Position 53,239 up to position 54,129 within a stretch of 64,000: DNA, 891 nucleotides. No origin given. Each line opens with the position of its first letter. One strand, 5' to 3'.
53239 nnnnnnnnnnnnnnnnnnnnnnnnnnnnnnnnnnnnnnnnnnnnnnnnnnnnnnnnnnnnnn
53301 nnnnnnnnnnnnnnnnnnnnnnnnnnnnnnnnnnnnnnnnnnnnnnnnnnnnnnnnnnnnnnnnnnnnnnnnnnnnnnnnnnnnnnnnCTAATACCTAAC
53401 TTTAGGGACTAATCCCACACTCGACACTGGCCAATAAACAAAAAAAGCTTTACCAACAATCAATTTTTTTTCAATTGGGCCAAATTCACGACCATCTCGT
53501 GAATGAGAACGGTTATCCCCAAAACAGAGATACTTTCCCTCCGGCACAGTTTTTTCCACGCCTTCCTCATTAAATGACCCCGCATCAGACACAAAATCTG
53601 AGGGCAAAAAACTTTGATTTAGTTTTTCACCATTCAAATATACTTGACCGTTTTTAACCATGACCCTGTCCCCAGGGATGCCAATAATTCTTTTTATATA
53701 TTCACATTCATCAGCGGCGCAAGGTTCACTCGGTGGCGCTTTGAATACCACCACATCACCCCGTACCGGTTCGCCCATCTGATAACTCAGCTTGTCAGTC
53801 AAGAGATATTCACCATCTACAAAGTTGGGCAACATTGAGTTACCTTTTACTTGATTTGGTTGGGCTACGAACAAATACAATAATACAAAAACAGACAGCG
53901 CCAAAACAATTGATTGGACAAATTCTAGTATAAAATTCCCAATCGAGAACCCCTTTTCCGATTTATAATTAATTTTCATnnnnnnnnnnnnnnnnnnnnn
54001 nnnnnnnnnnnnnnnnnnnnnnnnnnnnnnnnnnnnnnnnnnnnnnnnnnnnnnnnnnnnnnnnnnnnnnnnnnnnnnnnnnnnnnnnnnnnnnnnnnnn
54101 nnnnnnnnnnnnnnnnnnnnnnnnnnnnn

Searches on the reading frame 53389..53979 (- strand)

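Call 50: search_protein_families(library=pfam, proteins=[window:53389-53979:-], max_evalue=0.01)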
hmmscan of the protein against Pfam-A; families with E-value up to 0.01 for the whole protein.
window:53389-53979:- (196 aa): 1 family
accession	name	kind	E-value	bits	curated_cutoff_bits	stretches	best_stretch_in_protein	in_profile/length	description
PF10502.14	Peptidase_S26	-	5e-47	160.4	22.9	1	18-183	2-168/168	Signal peptidase, peptidase S26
